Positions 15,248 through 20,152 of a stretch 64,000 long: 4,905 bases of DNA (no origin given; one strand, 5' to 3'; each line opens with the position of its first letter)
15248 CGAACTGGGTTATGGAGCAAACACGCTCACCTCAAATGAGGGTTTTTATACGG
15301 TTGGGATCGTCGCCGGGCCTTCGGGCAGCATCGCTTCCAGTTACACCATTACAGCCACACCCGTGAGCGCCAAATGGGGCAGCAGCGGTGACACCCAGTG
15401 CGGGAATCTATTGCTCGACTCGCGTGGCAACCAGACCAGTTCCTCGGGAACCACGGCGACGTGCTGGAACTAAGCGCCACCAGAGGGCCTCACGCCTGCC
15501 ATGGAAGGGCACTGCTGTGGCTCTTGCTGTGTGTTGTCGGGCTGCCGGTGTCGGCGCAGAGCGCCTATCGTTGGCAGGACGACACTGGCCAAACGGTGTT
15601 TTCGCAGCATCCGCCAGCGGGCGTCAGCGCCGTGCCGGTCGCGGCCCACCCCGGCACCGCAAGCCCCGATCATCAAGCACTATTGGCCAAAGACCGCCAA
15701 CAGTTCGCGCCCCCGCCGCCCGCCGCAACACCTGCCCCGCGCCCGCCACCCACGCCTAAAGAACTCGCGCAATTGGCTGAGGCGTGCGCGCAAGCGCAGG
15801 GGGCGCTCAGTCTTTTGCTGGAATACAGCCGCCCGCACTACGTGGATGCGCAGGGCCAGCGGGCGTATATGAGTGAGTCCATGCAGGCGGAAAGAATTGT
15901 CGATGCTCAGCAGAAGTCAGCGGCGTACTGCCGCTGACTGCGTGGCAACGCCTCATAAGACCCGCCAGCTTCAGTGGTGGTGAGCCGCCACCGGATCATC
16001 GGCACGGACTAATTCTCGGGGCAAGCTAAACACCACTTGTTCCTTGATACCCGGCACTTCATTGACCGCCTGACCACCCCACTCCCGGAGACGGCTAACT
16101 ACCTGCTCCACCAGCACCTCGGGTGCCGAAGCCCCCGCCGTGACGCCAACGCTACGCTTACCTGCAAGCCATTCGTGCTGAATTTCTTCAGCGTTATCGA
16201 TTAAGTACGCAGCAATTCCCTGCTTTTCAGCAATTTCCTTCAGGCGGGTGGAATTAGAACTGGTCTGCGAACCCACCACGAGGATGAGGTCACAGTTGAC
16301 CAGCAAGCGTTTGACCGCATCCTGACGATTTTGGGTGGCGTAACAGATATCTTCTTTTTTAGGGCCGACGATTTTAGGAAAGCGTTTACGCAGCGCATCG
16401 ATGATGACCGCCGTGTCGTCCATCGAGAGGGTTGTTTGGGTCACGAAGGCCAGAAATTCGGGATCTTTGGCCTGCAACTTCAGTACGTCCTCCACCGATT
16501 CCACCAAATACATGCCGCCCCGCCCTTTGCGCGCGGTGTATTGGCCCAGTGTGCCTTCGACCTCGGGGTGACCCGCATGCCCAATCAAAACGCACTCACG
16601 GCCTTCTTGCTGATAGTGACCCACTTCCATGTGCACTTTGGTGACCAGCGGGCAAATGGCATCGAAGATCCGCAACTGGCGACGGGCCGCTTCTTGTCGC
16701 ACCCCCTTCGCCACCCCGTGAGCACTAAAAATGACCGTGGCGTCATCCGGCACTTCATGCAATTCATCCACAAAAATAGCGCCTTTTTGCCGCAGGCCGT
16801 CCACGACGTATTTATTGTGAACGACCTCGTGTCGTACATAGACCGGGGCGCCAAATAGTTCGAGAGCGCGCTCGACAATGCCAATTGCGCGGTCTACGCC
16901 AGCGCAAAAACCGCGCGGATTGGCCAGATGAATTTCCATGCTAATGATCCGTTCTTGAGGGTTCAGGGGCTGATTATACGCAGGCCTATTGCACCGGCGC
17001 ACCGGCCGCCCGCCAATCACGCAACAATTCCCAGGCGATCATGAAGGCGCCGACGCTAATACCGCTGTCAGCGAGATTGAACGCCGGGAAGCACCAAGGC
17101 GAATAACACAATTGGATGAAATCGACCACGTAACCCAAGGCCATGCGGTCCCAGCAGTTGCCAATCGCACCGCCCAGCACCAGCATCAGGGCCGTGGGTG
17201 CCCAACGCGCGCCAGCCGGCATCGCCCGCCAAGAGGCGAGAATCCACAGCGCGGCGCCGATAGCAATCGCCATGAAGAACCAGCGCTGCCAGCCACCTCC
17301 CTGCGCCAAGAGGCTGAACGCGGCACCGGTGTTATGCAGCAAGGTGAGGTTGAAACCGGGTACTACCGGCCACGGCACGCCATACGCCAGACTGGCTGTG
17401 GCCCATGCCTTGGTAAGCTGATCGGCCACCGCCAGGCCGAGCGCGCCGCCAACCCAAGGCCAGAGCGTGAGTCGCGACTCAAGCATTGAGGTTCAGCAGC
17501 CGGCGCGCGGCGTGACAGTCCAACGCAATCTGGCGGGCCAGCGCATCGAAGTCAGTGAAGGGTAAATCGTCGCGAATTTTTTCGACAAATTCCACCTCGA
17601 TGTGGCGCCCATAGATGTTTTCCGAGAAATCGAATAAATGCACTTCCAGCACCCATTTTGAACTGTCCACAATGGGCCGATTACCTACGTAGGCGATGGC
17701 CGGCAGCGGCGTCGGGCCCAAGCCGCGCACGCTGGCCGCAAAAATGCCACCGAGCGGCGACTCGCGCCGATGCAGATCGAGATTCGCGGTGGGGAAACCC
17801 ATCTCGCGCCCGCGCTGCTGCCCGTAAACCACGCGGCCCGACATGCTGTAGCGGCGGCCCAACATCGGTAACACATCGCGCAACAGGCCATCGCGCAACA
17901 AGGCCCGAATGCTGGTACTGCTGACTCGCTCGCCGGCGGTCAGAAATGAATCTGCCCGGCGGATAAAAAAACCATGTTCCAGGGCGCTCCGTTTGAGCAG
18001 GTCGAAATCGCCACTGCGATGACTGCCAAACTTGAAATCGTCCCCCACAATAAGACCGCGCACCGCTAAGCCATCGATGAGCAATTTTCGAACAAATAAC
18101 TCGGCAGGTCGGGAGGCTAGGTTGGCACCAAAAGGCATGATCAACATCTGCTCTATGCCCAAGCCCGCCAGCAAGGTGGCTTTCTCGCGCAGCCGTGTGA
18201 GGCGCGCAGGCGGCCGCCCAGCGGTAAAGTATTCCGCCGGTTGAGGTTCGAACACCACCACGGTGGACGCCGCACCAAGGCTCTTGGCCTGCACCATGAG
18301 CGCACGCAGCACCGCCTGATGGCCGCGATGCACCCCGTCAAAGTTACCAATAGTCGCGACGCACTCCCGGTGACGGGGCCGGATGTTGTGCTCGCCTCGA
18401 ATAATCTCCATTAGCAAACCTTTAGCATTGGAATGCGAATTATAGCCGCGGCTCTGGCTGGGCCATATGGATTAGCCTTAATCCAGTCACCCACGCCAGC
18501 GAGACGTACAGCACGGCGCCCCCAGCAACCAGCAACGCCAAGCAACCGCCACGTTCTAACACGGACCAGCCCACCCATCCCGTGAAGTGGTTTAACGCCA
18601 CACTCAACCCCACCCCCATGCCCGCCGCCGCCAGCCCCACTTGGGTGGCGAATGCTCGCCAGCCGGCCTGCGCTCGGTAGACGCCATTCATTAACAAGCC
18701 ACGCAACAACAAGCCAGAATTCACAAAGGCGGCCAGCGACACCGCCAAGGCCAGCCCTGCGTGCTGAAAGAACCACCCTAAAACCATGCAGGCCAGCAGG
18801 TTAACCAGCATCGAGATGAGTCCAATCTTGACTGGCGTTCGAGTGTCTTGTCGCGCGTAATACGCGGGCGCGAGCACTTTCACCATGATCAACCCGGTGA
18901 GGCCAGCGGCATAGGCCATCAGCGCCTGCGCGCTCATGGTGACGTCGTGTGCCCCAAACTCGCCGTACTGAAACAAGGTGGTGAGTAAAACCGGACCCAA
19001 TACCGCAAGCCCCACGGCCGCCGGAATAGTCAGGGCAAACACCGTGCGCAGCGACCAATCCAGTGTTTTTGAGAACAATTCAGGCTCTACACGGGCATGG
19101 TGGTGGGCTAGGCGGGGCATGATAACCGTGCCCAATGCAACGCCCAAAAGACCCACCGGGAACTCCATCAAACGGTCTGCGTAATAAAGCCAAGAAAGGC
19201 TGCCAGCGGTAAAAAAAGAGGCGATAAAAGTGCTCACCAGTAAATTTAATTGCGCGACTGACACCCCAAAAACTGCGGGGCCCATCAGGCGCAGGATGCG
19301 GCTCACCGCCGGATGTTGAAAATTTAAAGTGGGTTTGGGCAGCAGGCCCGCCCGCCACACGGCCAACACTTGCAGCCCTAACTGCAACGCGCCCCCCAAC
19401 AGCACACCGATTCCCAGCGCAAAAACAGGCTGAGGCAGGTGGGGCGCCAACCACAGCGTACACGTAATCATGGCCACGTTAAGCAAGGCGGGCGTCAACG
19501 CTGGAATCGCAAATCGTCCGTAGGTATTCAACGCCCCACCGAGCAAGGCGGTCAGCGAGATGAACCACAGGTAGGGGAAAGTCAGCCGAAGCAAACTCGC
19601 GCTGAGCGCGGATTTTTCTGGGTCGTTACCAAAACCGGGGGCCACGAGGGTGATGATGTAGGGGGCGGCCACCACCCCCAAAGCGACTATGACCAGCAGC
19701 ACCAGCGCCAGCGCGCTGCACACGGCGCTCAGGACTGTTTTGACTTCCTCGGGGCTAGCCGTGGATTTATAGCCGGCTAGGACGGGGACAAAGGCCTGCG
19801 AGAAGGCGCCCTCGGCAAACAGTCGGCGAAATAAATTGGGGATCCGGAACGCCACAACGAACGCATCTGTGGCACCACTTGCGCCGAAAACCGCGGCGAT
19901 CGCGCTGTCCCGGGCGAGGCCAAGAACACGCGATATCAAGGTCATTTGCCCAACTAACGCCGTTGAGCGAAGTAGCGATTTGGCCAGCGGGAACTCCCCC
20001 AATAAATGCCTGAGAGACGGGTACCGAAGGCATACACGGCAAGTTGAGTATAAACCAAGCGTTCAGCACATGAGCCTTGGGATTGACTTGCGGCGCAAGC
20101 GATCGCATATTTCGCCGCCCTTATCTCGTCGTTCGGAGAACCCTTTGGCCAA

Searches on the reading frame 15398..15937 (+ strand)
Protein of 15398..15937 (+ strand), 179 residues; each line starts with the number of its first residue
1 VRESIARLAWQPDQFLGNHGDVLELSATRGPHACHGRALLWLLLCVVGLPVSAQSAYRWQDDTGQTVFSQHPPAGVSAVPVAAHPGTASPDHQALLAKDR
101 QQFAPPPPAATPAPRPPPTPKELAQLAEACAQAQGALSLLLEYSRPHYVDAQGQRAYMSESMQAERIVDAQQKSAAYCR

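Call 37: search_protein_families(library=pfam, proteins=[window:15398-15937:+])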
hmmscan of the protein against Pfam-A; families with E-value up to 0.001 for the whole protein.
window:15398-15937:+ (179 aa): 1 family
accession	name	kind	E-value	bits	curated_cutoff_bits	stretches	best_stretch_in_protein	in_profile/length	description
PF13511.11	DUF4124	-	1.2e-09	38.7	22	1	43-90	1-49/56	Domain of unknown function (DUF4124)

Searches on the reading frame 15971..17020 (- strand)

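Call 14: search_protein_families(library=ncbifam, proteins=[window:15971-17020:-])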
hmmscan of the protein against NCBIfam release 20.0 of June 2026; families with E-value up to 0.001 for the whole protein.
window:15971-17020:- (349 aa): 8 families
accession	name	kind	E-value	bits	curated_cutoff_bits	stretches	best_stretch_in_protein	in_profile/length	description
NF002188.0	PRK01045.1-2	equivalog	2.6e-158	526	420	1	28-339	1-309/315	4-hydroxy-3-methylbut-2-enyl diphosphate reductase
NF002190.0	PRK01045.1-4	subfamily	3.8e-135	449.9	389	1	27-338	6-316/321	4-hydroxy-3-methylbut-2-enyl diphosphate reductase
NF002189.0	PRK01045.1-3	equivalog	2.4e-124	414.6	444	1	27-340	13-322/326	4-hydroxy-3-methylbut-2-enyl diphosphate reductase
TIGR00216.1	ispH_lytB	equivalog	2.5e-98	328.7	187.85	1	29-313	1-281/282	4-hydroxy-3-methylbut-2-enyl diphosphate reductase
NF002187.0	PRK01045.1-1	equivalog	2.3e-72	243.5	276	1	28-313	1-277/282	4-hydroxy-3-methylbut-2-enyl diphosphate reductase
NF000907.0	PRK00087.1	equivalog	9.3e-70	235.6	624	1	28-319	1-283/671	bifunctional 4-hydroxy-3-methylbut-2-enyl diphosphate reductase/30S ribosomal protein S1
NF009024.0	PRK12360.1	equivalog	2.7e-58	197.5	387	1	28-313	1-280/281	4-hydroxy-3-methylbut-2-enyl diphosphate reductase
NF009911.0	PRK13371.1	equivalog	5e-39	134.5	440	2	191-317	245-399/405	4-hydroxy-3-methylbut-2-enyl diphosphate reductase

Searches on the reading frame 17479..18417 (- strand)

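Call 14: search_protein_families(library=ncbifam, proteins=[window:17479-18417:-])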
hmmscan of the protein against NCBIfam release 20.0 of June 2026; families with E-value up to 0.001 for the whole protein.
window:17479-18417:- (312 aa): 10 families
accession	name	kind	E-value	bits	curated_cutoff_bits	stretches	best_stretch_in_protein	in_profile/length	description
NF004163.0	PRK05627.1-6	equivalog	3.6e-112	374.5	315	1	3-310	1-309/313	bifunctional riboflavin kinase/FAD synthetase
NF004159.0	PRK05627.1-2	equivalog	2e-104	349.2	306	1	3-309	2-308/326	bifunctional riboflavin kinase/FAD synthetase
NF004160.0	PRK05627.1-3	equivalog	1.9e-86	289.7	295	1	4-309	2-320/325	bifunctional riboflavin kinase/FAD synthetase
TIGR00083.1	ribF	equivalog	6.1e-79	265.5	184.35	1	22-309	3-290/290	riboflavin biosynthesis protein RibF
NF004162.0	PRK05627.1-5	equivalog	2.2e-64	217.8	241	1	19-309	15-300/304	bifunctional riboflavin kinase/FAD synthetase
NF004161.0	PRK05627.1-4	equivalog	1.7e-52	178.5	461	1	14-308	15-311/324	bifunctional riboflavin kinase/FAD synthetase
NF004158.0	PRK05627.1-1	equivalog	7.4e-45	153.6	396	1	3-305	3-301/304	bifunctional riboflavin kinase/FAD synthetase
NF005518.0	PRK07143.1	equivalog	6.7e-14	52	232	1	18-282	16-252/281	hypothetical protein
NF045965.1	RibF_rel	equivalog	6.8e-14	52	200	1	20-197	15-188/279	FAD synthase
TIGR00125.1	cyt_tran_rel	domain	0.00032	20.8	27.7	1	20-54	2-32/65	adenylyltransferase/cytidyltransferase family protein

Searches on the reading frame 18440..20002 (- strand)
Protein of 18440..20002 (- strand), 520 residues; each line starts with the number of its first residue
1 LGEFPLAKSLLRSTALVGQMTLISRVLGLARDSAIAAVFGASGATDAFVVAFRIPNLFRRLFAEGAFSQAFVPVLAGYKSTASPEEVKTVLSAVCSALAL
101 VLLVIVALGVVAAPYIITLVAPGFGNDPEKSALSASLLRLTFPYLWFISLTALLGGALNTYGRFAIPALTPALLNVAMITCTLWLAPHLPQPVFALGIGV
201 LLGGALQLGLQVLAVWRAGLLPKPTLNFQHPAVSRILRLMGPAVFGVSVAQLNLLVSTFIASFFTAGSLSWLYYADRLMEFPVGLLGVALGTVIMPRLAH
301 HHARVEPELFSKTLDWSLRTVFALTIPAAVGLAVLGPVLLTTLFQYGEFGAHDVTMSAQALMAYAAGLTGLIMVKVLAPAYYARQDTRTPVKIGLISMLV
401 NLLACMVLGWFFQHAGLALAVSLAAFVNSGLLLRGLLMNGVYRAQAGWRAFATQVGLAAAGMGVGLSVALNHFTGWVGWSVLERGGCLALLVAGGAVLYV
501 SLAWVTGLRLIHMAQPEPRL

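Call 14: search_protein_families(library=ncbifam, proteins=[window:18440-20002:-])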
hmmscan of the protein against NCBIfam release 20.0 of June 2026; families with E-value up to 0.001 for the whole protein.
window:18440-20002:- (520 aa): 1 family
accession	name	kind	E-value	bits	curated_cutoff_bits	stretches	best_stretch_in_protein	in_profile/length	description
TIGR01695.1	murJ_mviN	equivalog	1.4e-130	436.4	235.55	1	9-507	1-495/506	murein biosynthesis integral membrane protein MurJ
